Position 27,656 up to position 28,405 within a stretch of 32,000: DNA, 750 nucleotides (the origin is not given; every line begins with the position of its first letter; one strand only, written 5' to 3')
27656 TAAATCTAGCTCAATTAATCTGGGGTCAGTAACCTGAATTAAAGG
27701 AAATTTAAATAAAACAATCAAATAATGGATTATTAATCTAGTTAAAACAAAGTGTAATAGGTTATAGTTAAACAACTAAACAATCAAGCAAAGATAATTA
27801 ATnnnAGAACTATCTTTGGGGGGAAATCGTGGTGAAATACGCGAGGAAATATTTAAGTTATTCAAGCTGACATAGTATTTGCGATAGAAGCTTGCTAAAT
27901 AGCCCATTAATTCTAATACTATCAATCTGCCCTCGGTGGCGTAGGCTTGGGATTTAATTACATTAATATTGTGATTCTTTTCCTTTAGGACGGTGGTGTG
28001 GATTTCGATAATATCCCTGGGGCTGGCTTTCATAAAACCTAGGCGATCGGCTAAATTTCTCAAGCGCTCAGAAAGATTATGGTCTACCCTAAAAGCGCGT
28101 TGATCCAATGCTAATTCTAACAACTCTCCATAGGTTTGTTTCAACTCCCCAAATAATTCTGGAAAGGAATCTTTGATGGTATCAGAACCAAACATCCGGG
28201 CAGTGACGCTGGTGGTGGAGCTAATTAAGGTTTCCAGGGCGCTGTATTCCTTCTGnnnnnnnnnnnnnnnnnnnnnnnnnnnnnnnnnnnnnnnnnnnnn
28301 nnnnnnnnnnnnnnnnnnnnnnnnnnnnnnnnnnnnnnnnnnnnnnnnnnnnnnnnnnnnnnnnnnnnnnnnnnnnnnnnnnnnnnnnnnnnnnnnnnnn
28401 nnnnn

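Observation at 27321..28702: Receiver::KaiA-like chimera directly upstream of a KaiB homolog, with no KaiC in the window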

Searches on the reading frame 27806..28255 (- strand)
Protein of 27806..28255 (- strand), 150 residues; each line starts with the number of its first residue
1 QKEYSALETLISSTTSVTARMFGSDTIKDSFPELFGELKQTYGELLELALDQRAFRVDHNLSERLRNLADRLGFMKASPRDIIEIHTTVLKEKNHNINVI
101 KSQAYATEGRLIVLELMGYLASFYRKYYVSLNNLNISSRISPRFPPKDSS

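Call 17: search_solved_structures(query=A2, max_evalue=10, show_alignments=3)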
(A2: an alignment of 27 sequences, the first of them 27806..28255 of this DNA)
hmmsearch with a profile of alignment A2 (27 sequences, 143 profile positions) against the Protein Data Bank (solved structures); distinct sequences matched with E-value up to 10: 4.
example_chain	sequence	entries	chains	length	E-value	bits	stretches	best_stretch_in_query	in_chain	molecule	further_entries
2x43_S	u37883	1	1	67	0.13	15.3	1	57-109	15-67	SHERP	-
1q6a_A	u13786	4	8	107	0.76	12.8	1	55-127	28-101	Circadian clock protein KaiA homolog | circadian clock protein KaiA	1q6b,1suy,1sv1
1v2z_A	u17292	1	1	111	0.81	12.7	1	54-127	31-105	circadian clock protein KaiA homolog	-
5jwr_E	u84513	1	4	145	2.6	11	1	55-127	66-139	Circadian clock protein KaiA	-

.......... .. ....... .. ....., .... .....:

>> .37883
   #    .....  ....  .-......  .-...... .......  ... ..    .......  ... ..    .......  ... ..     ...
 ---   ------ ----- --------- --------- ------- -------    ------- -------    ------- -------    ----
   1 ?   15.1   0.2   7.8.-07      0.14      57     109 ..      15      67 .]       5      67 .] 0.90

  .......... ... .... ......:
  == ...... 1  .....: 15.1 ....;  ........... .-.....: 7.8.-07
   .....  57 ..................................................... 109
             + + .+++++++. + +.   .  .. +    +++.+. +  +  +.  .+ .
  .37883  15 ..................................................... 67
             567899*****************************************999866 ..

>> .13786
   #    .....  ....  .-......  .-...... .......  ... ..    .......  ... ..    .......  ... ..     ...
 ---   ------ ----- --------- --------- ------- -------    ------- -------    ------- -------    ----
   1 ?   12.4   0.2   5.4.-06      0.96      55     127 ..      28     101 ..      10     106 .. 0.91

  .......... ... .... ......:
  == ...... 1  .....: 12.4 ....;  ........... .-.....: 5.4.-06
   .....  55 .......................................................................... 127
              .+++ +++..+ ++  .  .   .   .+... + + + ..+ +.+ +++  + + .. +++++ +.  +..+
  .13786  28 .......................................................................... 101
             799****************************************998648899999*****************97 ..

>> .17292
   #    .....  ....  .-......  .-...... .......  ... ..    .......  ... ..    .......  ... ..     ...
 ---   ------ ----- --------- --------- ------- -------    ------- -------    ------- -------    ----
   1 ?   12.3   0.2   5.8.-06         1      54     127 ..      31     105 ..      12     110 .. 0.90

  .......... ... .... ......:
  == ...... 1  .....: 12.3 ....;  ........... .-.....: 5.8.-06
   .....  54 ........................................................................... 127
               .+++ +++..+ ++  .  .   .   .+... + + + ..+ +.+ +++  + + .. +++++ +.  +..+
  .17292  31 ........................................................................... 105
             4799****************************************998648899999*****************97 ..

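Call 23: predict_structure(alignment_id=A2)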
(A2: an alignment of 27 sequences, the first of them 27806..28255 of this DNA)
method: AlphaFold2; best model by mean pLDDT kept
length: 150 residues; sequences in the alignment: 27
mean_pLDDT: 88.3   pTM: 0.79
mean pLDDT of the five models: 88.3, 87.6, 86.5, 86.4, 85.0
residues with pLDDT >= 90: 97; 70-90: 40; 50-70: 13; < 50: 0
segments of 3 or more residues with pLDDT < 50: none
pLDDT, mean of each block of 10 residues (from residue 1): 85 77 85 97 98 95 97 93 96 91 95 97 89 71 58
secondary structure, 60 per line:
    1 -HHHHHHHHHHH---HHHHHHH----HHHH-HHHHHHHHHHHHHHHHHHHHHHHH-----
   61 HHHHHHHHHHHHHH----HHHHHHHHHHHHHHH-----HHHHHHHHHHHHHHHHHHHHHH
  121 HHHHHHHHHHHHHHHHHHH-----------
elements in order: H2-12 H16-22 H27-30 H32-55 H61-74 H79-93 H99-139

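Call 27: fold_search(model_id=the predicted structure, library=pdb)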
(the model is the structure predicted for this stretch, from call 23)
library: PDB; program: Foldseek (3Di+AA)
matches with E <= 10: 475; with E <= 0.001: 0
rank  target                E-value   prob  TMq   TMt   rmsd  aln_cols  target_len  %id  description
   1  5jwr_F                2.8e-02  1.00  0.47  0.52  10.3       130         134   22  Crystal structure of foldswitch-stabilized KaiB in complex with the N-terminal CI domain of KaiC and a dimer of KaiA C (released 2017-03-29)
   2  1v2z                  6.7e-02  1.00  0.49  0.66   4.7       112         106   21  Crystal structure of the C-terminal domain of Thermosynechococcus elongatus BP-1 KaiA (released 2004-06-01)
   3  6xxv_F                7.9e-02  0.95  0.33  0.47  13.6        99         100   10  Crystal Structure of a computationally designed Immunogen S2_1.2 in complex with its elicited antibody C57 (released 2020-04-22)
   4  1q6a_A                8.7e-02  1.00  0.50  0.67   4.8       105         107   18  Solution Structure of the C-terminal Domain of Thermosynechococcus elongatus KaiA (ThKaiA180C); Averaged Minimized Str (released 2003-08-19)
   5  4l8i_A                1.3e-01  0.89  0.34  0.43  15.4       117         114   15  Crystal structure of RSV epitope scaffold FFL_005 (released 2014-02-12)
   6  5jwr_H                1.4e-01  0.98  0.50  0.55   9.3       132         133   16  Crystal structure of foldswitch-stabilized KaiB in complex with the N-terminal CI domain of KaiC and a dimer of KaiA C (released 2017-03-29)
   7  5n8y_N                1.5e-01  0.99  0.47  0.62   3.8        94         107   18  KaiCBA circadian clock backbone model based on a Cryo-EM density (released 2017-03-29)
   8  1yvi_B                2.7e-01  0.30  0.25  0.27  13.9       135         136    7  X-RAY STRUCTURE OF PUTATIVE HISTIDINE-CONTAINING PHOSPHOTRANSFER PROTEIN FROM RICE, AK104879 (released 2005-02-22)
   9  5n8y_M                3.5e-01  0.97  0.46  0.61   3.7        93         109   18  KaiCBA circadian clock backbone model based on a Cryo-EM density (released 2017-03-29)
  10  4g86_A                4.9e-01  0.97  0.52  0.29   4.7       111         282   18  Crystal structure of the redox-active cofactor DBMIB bound to the full length circadian clock protein KaiA from Synech (released 2012-10-24)
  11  2dnx_MODEL_1_A        4.9e-01  0.38  0.28  0.32  16.1       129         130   16  Solution structure of RSGI RUH-063, an N-terminal domain of Syntaxin 12 from human cDNA (released 2006-10-26)
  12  9k7w_A                5.1e-01  0.77  0.33  0.51   5.3        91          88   12  Crystal structure of designed nickel-induced homotrimer C3-Ni1-HH*3-18 (released 2025-10-29)
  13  8g9k_B                5.4e-01  0.41  0.30  0.24  10.5       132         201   17  Geometrically programmable nanomaterial construction using regularized protein building blocks (released 2024-03-13)
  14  8tmn_C                5.7e-01  0.23  0.25  0.13  15.5       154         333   10  Cryo-EM structure of magnesium depleted CorA in complex with conformation-specific synthetic antibody C18, State MGD-1 (released 2025-02-12)
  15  5aqq_D                5.7e-01  0.16  0.21  0.27  14.6       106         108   15  Fragment-based screening of HSP70 sheds light on the functional role of ATP-binding site residues (released 2016-10-05)
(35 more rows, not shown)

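Call 28: find_related_loci(query=A2, collection=genome_contigs, flank=10000)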
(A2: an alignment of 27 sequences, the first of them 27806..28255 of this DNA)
Query A2 (150 aa) in genome_contigs; peptide patterns used: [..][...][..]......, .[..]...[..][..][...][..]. (x = any residue, [..] = any of these).
284 stretches matched a pattern; 256 encode a relative of the query (tblastn E <= 1e-3); the best 80 are kept; 80 distinct loci.
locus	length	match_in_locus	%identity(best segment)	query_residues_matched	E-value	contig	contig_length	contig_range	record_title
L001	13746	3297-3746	92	1-150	6e-91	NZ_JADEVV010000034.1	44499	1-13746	Synechocystis salina LEGE 00031 NODE_39_length_44499_cov_10.415104_(reversed), whole genome shotgun sequence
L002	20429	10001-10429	74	1-143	3e-71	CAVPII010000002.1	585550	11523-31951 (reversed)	MAG: uncultured cyanobacterium isolate MFD09964.bin.2.150 genome assembly, contig: contig_12031, whole genome shotgun se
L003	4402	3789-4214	70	1-142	6e-69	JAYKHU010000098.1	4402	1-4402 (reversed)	MAG: Synechocystis sp. isolate 27796 NODE_20018776, whole genome shotgun sequence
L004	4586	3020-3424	66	1-135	2e-61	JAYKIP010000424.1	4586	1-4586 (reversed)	MAG: Merismopediaceae cyanobacterium isolate 487179 NODE_47543291, whole genome shotgun sequence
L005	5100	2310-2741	61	3-146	3e-60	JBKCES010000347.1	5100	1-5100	MAG: Cyanobacteriota bacterium isolate samp_483_metadecoder_869 samp_483_1140522, whole genome shotgun sequence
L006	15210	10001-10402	65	7-140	2e-59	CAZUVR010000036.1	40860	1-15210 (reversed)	MAG TPA_asm: uncultured bacterium isolate SRP242652_co2_142 genome assembly, contig: NODE_1136_length_40860_cov_108.3718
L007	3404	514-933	61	3-142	2e-59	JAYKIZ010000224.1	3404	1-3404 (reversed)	MAG: Cyanobacteriota bacterium isolate 720213 NODE_9691362, whole genome shotgun sequence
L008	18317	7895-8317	62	1-141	1e-59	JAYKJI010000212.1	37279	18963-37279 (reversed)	MAG: Snowella sp. isolate 881055 NODE_47713283, whole genome shotgun sequence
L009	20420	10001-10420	60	3-142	2e-58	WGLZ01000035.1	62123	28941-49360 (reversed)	MAG: Cyanobacteria bacterium RI_101 c_000000034984, whole genome shotgun sequence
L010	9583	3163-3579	62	2-138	5e-58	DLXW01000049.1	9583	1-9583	MAG TPA_asm: Cyanothece sp. UBA12306 contig_2854, whole genome shotgun sequence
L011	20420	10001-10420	62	2-139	8e-58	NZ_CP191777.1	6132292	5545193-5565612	Crocosphaera watsonii WH 8501 chromosome, complete genome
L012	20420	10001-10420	61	2-139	2e-57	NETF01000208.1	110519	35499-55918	Unicellular cyanobacterium SU3 NODE_9_length_110519_cov_120.618_comp, whole genome shotgun sequence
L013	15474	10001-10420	60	2-139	4e-57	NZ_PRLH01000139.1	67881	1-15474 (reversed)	Cyanothece sp. BG0011 unitig_16, whole genome shotgun sequence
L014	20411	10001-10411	60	1-136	4e-57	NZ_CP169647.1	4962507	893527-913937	Microcystis sp. BLCC-F210 chromosome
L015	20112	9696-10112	62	3-139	2e-57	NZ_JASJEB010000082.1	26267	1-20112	MAG: Crocosphaera sp. isolate MO_202.B2 MO_202.c_510, whole genome shotgun sequence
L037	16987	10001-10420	61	2-139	2e-55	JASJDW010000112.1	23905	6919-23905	MAG: Crocosphaera sp. isolate MO_192.B18 MO_192.c_1379, whole genome shotgun sequence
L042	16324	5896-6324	56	1-149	1e-53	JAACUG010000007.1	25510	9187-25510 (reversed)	MAG: Cyanobacteria bacterium CG_2015-22_32_23 CG_2015-22_curated_scaffold_3183, whole genome shotgun sequence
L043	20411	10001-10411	60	3-138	1e-53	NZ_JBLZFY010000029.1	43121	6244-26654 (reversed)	Geminocystis sp. CENA526 NODE_29_size43121_pilon, whole genome shotgun sequence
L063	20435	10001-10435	50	1-150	2e-43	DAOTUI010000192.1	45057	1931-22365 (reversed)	MAG TPA_asm: Chloroflexaceae bacterium isolate F17_50 k129_720369, whole genome shotgun sequence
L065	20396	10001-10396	51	3-136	3e-43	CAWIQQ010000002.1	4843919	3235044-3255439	MAG: uncultured cyanobacterium isolate MFD03250.bin.1.114 genome assembly, contig: contig_1610, whole genome shotgun seq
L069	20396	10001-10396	51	3-136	2e-42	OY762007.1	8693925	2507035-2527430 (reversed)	MAG: uncultured Rivularia sp. isolate bc3217e8-a359-4fa3-9fd5-735ade2a2895 genome assembly, chromosome: 1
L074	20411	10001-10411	51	1-135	1e-41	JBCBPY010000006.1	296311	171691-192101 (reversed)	MAG: Cyanobacteria bacterium J06634_5 NODE_6_length_296311_cov_23.611722, whole genome shotgun sequence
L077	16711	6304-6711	46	1-136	8e-41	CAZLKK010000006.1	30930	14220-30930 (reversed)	MAG TPA_asm: uncultured Chloroflexaceae bacterium isolate binchicken_co405_347 genome assembly, contig: NODE_2004_length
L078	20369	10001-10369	51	15-137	1e-40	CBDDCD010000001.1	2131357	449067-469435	MAG: Candidatus Moanabacter sp. isolate 2850a97a-5ae3-46e8-bb4b-bf19cc2112fb genome assembly, contig: contig_1, whole ge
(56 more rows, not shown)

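Call 48: search_protein_families(library=pfam, proteins=[L037:6829-8781:+, L077:5140-6726:+, L063:8017-9528:+, L063:12386-13972:+, L078:12297-13967:+, L078:14703-16613:+, L069:2792-4942:-], max_evalue=0.00001)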
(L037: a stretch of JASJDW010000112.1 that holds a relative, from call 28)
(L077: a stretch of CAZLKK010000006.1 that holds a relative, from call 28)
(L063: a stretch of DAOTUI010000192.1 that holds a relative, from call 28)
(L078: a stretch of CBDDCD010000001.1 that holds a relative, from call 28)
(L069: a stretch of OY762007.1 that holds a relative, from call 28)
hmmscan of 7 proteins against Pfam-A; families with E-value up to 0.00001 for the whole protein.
L037:6829-8781:+ (650 aa): 3 families
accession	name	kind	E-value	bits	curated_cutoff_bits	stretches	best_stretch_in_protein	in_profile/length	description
PF00563.25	EAL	-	2.4e-73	246.8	31.3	1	395-632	2-236/236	EAL domain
PF00990.26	GGDEF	-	8.5e-46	156.1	23.8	1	212-372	1-158/161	Diguanylate cyclase, GGDEF domain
PF08447.18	PAS_3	-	3.8e-15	56.4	25.6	1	108-193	1-87/89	PAS fold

L077:5140-6726:+ (528 aa): 6 families
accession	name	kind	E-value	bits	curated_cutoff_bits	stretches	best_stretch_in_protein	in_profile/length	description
PF00989.32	PAS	-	5.7e-13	49.3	22.6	1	146-190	2-46/113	PAS fold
PF08448.16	PAS_4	-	1.1e-12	48.6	23.1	0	155-189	5-39/110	PAS fold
PF13188.13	PAS_8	-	7.3e-10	38.8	21.8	1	146-191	2-44/65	PAS domain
PF13426.13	PAS_9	-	1.3e-07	32.3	27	0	155-188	1-34/103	PAS domain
PF00072.30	Response_reg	-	3.8e-07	30.7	30.2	1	8-114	1-105/111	Response regulator receiver domain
PF24820.1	Diguanyl_cycl_sensor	-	2e-06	28.2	28.1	0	156-189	7-40/109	Diguanylate cyclase-like sensor domain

L063:8017-9528:+ (503 aa): 7 families
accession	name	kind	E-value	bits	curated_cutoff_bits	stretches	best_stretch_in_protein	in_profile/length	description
PF02518.31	HATPase_c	-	2.3e-29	102.5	26.4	1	382-490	2-109/111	Histidine kinase-, DNA gyrase B-, and HSP90-like ATPase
PF00072.30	Response_reg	-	1.3e-15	57.9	30.2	1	7-118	2-110/111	Response regulator receiver domain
PF08447.18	PAS_3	-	3.8e-14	53.1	25.6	1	161-241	3-84/89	PAS fold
PF00512.31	HisKA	-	3.5e-12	46.6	26.9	1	273-338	2-64/66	His Kinase A (phospho-acceptor) domain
PF00989.32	PAS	-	3.4e-11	43.6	22.6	1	138-249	2-113/113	PAS fold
PF13426.13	PAS_9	-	3.2e-10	40.7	27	1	149-250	3-102/103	PAS domain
PF08448.16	PAS_4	-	2.9e-07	31.1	23.1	1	143-254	1-110/110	PAS fold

L063:12386-13972:+ (528 aa): 6 families
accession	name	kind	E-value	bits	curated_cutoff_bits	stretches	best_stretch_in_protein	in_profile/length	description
PF02518.31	HATPase_c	-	1.2e-29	103.4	26.4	1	417-526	2-110/111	Histidine kinase-, DNA gyrase B-, and HSP90-like ATPase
PF00512.31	HisKA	-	5.3e-12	46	26.9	1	308-374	2-65/66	His Kinase A (phospho-acceptor) domain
PF00989.32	PAS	-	8.8e-10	39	22.6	1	183-227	2-46/113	PAS fold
PF08448.16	PAS_4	-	5.2e-08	33.5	23.1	0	189-228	2-41/110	PAS fold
PF00072.30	Response_reg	-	1.9e-07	31.7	30.2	1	52-146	5-100/111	Response regulator receiver domain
PF13188.13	PAS_8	-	1.3e-06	28.5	21.8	0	182-226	1-42/65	PAS domain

L078:12297-13967:+ (556 aa): 6 families
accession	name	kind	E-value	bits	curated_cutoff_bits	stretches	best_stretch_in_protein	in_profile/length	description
PF02518.31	HATPase_c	-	4.9e-26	91.8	26.4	1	381-524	1-109/111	Histidine kinase-, DNA gyrase B-, and HSP90-like ATPase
PF00072.30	Response_reg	-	1.1e-17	64.7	30.2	1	21-131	2-109/111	Response regulator receiver domain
PF00512.31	HisKA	-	8.6e-13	48.6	26.9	1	273-339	2-65/66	His Kinase A (phospho-acceptor) domain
PF00989.32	PAS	-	1.5e-09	38.3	22.6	1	159-200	2-43/113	PAS fold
PF13188.13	PAS_8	-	1.5e-08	34.7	21.8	1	159-212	2-54/65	PAS domain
PF13426.13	PAS_9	-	1.2e-07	32.4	27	1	169-251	2-103/103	PAS domain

L078:14703-16613:+ (636 aa): 4 families
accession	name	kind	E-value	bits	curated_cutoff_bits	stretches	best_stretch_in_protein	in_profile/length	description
PF00072.30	Response_reg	-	1.3e-30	106.3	30.2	2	5-107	1-100/111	Response regulator receiver domain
PF02518.31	HATPase_c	-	1.5e-20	74.2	26.4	1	361-482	2-110/111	Histidine kinase-, DNA gyrase B-, and HSP90-like ATPase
PF00512.31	HisKA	-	4.9e-12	46.2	26.9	1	254-315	2-62/66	His Kinase A (phospho-acceptor) domain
PF00989.32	PAS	-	9.3e-09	35.7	22.6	1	145-196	2-53/113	PAS fold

L069:2792-4942:- (716 aa): 2 families
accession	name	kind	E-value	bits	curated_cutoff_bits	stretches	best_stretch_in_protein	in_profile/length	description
PF00122.25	E1-E2_ATPase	-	2e-28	99.6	28.1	1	148-322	8-180/181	E1-E2 ATPase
PF00702.32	Hydrolase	-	6.8e-25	89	26.4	1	340-567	2-191/191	haloacid dehalogenase-like hydrolase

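Call 53: search_protein_families(library=pfam, proteins=[L042:6746-7963:+, L043:13403-14653:+, L065:7906-9090:+, L065:12553-14556:+, L074:12741-13928:+, L074:14421-16220:+], max_evalue=0.00001)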
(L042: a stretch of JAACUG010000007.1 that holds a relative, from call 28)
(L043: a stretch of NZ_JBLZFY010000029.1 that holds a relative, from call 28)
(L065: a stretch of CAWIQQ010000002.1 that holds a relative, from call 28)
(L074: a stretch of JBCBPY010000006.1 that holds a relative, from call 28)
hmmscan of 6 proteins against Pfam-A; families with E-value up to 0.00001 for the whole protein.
L042:6746-7963:+ (405 aa): 2 families
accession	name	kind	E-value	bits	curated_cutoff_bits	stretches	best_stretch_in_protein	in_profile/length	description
PF02518.31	HATPase_c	-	5.3e-23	82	26.4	1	290-404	3-109/111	Histidine kinase-, DNA gyrase B-, and HSP90-like ATPase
PF00512.31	HisKA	-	9.2e-10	38.9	26.9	1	170-221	8-58/66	His Kinase A (phospho-acceptor) domain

L043:13403-14653:+ (416 aa): 2 families
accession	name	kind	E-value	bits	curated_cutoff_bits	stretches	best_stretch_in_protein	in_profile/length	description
PF02518.31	HATPase_c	-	5.4e-25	88.4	26.4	1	300-415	2-109/111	Histidine kinase-, DNA gyrase B-, and HSP90-like ATPase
PF00512.31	HisKA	-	9.6e-11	42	26.9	1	178-228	8-57/66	His Kinase A (phospho-acceptor) domain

L065:7906-9090:+ (394 aa): 6 families
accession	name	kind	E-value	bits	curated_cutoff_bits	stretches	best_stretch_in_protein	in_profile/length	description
PF02518.31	HATPase_c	-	4e-25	88.8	26.4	1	279-393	2-108/111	Histidine kinase-, DNA gyrase B-, and HSP90-like ATPase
PF08447.18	PAS_3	-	4.7e-13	49.7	25.6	1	59-142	3-87/89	PAS fold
PF13426.13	PAS_9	-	2e-09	38.1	27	1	47-148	3-102/103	PAS domain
PF00512.31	HisKA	-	2.2e-09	37.6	26.9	1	171-233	2-61/66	His Kinase A (phospho-acceptor) domain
PF00989.32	PAS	-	5.8e-09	36.4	22.6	1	36-147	2-113/113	PAS fold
PF08448.16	PAS_4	-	1.7e-06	28.6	23.1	1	47-151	7-109/110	PAS fold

L065:12553-14556:+ (667 aa): 6 families
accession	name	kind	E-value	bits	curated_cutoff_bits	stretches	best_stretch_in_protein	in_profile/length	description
PF00072.30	Response_reg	-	2.2e-33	115.2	30.2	2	547-660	1-110/111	Response regulator receiver domain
PF02518.31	HATPase_c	-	8.3e-28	97.5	26.4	1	411-522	1-109/111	Histidine kinase-, DNA gyrase B-, and HSP90-like ATPase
PF00512.31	HisKA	-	9.8e-16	58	26.9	1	300-362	2-63/66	His Kinase A (phospho-acceptor) domain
PF13426.13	PAS_9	-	3.7e-08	34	27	1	195-278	1-103/103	PAS domain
PF00989.32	PAS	-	9.8e-07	29.2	22.6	0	187-228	3-44/113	PAS fold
PF13188.13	PAS_8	-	6e-06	26.4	21.8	0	186-235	2-52/65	PAS domain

L074:12741-13928:+ (395 aa): 2 families
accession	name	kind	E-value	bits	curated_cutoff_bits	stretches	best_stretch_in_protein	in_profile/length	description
PF02518.31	HATPase_c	-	1.5e-18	67.6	26.4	1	265-389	1-110/111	Histidine kinase-, DNA gyrase B-, and HSP90-like ATPase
PF00989.32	PAS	-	7.1e-06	26.5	22.6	0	52-86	11-45/113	PAS fold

L074:14421-16220:+ (599 aa): 4 families
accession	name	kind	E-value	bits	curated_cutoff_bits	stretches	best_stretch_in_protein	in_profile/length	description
PF02518.31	HATPase_c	-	1.9e-27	96.4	26.4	1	485-592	4-110/111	Histidine kinase-, DNA gyrase B-, and HSP90-like ATPase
PF00072.30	Response_reg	-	1.2e-21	77.4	30.2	1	13-119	2-104/111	Response regulator receiver domain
PF01590.32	GAF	-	1e-19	71.8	22.4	1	161-326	1-133/133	GAF domain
PF00512.31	HisKA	-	8e-14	51.9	26.9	1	374-439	2-64/66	His Kinase A (phospho-acceptor) domain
